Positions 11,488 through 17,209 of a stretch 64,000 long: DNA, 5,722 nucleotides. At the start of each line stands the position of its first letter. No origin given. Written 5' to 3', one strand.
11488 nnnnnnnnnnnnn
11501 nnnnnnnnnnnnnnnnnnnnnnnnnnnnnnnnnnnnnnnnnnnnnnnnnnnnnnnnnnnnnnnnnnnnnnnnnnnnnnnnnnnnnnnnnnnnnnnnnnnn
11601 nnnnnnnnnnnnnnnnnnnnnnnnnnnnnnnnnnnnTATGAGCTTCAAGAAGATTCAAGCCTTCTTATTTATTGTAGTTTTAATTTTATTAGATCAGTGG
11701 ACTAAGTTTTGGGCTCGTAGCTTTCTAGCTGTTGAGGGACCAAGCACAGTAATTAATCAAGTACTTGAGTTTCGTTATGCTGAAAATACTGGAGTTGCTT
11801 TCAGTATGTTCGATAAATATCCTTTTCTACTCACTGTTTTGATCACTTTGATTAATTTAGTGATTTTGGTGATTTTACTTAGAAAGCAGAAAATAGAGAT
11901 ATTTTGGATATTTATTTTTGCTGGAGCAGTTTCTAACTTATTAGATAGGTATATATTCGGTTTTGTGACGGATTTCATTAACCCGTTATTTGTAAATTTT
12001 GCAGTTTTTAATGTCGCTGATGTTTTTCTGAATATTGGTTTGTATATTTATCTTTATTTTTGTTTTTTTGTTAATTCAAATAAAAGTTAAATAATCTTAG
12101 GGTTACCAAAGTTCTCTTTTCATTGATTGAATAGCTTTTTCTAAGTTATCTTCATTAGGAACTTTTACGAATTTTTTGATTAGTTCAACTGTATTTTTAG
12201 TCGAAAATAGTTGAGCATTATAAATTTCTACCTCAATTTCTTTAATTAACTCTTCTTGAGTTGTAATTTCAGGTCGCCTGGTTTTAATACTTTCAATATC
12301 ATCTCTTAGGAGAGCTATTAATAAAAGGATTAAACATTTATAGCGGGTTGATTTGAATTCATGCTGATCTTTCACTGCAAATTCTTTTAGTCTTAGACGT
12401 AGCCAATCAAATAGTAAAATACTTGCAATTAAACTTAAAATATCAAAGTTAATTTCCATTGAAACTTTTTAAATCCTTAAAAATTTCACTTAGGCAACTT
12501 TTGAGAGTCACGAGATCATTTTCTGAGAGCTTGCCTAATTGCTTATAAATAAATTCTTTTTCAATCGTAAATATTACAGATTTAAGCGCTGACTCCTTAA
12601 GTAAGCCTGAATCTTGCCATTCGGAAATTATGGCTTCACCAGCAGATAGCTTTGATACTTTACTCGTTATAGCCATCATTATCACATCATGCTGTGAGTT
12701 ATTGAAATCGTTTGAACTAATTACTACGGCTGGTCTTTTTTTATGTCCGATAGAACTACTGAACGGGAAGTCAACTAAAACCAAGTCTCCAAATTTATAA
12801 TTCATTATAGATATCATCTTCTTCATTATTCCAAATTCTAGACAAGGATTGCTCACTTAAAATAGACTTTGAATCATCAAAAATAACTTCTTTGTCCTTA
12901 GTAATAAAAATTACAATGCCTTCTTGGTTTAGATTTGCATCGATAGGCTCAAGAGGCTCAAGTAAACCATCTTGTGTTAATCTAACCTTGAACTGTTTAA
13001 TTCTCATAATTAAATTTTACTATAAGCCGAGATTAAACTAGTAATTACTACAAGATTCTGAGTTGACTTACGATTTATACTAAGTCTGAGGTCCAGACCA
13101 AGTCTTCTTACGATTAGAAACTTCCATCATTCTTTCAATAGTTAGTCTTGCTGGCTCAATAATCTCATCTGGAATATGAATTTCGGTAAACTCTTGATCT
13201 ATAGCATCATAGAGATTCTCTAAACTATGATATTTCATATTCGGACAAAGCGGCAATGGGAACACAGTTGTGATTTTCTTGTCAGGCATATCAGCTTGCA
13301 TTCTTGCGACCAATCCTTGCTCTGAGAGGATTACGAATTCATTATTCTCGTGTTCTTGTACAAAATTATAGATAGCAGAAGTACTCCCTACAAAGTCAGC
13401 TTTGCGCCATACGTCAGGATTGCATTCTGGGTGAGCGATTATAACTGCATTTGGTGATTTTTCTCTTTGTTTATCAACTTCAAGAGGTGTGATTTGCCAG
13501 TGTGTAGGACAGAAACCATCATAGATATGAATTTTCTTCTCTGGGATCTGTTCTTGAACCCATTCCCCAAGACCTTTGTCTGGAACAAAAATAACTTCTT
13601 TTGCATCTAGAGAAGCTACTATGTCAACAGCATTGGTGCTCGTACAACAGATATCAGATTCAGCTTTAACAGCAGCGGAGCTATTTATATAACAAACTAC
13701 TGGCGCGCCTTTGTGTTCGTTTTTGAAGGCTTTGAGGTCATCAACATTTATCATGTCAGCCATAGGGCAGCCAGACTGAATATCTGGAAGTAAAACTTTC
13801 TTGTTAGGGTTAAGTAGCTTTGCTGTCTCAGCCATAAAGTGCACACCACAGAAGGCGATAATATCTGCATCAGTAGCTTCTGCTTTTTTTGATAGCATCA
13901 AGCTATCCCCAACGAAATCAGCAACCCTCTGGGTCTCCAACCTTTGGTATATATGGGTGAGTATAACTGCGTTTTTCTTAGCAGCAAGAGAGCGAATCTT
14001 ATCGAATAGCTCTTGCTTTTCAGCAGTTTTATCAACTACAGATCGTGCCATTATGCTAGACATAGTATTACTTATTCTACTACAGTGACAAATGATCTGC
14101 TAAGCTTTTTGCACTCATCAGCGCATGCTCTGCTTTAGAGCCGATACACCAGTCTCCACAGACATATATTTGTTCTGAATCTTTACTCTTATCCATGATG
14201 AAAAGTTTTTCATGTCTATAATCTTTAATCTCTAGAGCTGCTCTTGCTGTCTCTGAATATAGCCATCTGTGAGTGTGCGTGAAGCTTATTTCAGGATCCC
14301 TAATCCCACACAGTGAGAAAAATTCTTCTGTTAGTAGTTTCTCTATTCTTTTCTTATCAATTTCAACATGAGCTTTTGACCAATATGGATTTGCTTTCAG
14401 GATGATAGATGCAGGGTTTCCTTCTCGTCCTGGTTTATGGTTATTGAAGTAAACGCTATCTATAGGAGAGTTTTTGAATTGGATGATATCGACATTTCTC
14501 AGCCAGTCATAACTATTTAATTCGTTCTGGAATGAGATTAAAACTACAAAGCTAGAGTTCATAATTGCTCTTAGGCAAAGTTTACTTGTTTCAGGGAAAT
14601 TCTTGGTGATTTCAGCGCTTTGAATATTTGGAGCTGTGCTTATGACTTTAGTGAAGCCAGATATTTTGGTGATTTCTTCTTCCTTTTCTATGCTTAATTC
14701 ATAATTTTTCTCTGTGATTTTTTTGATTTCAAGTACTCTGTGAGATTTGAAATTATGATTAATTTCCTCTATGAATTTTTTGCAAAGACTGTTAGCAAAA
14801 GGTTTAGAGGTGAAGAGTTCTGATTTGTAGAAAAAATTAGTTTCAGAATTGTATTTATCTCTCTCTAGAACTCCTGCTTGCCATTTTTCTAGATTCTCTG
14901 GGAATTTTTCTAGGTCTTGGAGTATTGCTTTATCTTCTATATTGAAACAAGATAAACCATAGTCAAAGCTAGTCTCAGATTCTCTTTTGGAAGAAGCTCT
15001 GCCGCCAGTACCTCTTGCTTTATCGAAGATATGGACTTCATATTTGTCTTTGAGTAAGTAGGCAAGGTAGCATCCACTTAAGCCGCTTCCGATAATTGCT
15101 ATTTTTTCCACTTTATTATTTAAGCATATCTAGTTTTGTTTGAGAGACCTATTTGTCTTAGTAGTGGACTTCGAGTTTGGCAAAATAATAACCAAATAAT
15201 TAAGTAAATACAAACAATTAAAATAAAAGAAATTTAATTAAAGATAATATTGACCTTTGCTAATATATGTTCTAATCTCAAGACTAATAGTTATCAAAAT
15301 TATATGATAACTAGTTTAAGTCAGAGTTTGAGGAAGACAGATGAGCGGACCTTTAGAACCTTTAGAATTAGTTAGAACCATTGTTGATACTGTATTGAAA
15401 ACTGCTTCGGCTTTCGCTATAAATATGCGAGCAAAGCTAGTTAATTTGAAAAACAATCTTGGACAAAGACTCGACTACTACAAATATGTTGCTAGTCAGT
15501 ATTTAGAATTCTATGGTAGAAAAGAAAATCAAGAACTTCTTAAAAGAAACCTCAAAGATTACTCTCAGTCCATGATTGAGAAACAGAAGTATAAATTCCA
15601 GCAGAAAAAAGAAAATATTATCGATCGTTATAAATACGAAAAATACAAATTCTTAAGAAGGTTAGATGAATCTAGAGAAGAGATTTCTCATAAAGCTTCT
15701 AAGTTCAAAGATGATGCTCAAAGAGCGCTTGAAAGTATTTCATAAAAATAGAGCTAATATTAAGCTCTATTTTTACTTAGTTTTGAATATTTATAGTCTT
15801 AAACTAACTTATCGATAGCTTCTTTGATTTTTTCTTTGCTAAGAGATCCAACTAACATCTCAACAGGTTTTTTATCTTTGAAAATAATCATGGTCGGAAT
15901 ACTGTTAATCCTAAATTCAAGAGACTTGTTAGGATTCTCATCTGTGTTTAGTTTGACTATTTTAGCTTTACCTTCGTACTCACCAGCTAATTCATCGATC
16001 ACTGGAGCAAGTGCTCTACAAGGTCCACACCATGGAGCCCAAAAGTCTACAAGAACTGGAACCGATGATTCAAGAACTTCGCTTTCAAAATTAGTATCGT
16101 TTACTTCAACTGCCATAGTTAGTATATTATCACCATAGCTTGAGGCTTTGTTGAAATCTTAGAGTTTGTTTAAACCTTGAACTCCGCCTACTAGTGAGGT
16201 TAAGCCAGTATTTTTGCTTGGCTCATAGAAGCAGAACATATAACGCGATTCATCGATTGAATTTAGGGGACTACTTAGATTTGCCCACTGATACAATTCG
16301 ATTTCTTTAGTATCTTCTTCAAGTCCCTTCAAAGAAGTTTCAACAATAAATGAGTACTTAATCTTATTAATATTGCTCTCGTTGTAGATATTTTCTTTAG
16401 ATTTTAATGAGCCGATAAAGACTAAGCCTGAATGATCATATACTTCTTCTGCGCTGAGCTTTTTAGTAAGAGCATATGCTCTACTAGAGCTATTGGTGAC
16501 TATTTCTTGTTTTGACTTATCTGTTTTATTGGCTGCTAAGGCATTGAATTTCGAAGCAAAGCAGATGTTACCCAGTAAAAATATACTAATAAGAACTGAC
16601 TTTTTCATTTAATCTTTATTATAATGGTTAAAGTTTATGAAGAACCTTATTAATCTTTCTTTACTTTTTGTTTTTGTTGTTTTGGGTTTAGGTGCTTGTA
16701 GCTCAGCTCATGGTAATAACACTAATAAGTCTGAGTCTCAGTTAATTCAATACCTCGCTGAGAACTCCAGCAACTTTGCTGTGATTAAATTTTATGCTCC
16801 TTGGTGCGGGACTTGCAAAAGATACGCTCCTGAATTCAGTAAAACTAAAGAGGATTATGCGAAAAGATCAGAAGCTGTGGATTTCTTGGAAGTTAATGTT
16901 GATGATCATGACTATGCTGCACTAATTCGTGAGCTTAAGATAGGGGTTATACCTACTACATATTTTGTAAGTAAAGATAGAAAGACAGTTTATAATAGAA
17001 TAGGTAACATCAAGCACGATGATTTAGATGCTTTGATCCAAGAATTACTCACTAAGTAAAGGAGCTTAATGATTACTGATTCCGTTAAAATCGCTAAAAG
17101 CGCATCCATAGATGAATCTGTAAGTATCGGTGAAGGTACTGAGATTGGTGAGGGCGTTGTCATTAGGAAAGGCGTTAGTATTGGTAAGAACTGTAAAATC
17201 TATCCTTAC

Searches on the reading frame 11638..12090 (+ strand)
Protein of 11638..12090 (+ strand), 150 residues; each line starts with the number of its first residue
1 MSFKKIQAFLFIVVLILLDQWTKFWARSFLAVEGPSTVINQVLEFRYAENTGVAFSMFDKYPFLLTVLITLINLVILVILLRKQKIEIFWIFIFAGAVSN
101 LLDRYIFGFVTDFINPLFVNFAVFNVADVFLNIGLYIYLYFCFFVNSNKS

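Call 21: search_protein_families(library=pfam, proteins=[window:11638-12090:+], max_evalue=0.001)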
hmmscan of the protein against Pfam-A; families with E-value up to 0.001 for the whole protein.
window:11638-12090:+ (150 aa): 1 family
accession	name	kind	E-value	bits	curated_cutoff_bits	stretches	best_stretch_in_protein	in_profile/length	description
PF01252.23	Peptidase_A8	-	1.7e-29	103.3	25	1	12-144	2-142/142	Signal peptidase (SPase) II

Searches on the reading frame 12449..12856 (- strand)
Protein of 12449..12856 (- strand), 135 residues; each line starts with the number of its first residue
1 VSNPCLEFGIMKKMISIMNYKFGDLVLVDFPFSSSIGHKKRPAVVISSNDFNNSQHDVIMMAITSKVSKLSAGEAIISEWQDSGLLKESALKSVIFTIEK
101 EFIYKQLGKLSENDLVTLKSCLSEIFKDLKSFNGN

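Call 21: search_protein_families(library=pfam, proteins=[window:12449-12856:-], max_evalue=0.001)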
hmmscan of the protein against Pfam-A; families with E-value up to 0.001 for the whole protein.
window:12449-12856:- (135 aa): 1 family
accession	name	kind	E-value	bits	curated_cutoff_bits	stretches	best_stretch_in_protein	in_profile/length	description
PF02452.23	PemK_toxin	-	9.3e-16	58.4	23.1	1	22-126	2-109/109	PemK-like, MazF-like toxin of type II toxin-antitoxin system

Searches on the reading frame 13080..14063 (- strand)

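Call 21: search_protein_families(library=pfam, proteins=[window:13080-14063:-], max_evalue=0.001)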
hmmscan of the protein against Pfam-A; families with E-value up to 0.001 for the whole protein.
window:13080-14063:- (327 aa): 1 family
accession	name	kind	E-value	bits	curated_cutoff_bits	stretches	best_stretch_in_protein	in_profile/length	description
PF02445.21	NadA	-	1.3e-114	382.7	27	1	22-314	2-295/295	Quinolinate synthetase A protein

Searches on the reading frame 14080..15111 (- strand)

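Call 21: search_protein_families(library=pfam, proteins=[window:14080-15111:-], max_evalue=0.001)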
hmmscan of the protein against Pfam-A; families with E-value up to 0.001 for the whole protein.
window:14080-15111:- (343 aa): 2 families
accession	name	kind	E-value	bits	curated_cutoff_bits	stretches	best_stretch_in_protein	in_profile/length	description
PF13450.12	NAD_binding_8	-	6.7e-14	52.4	21.9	1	6-58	1-54/68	NAD(P)-binding Rossmann-like domain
PF01593.30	Amino_oxidase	-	3.3e-09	37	19.8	1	123-340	222-441/443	Flavin containing amine oxidoreductase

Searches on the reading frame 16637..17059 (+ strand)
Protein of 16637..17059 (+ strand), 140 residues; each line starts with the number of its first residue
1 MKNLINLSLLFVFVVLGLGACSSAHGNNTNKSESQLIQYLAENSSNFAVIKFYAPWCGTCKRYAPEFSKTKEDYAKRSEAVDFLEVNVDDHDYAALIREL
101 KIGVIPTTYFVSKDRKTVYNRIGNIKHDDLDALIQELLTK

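Call 21: search_protein_families(library=pfam, proteins=[window:16637-17059:+], max_evalue=0.001)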
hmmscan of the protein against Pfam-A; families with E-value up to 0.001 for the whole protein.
window:16637-17059:+ (140 aa): 6 families
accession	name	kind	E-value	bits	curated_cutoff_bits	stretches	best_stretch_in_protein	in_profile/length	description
PF00085.26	Thioredoxin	-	5.4e-17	62.1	23.5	1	40-135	14-102/103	Thioredoxin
PF13098.12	Thioredoxin_2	-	4.9e-07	30.5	27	1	48-133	8-103/104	Thioredoxin-like domain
PF00578.27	AhpC-TSA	-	1.8e-06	28.4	26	1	36-110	20-87/124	AhpC/TSA family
PF08534.16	Redoxin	-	2.5e-05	24.6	26.6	1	41-95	24-76/148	Redoxin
PF13728.12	TraF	-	4.2e-05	23.9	23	1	30-119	114-207/224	F plasmid transfer operon protein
PF13905.12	Thioredoxin_8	-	0.00013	22.6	27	1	49-121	5-76/94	Thioredoxin-like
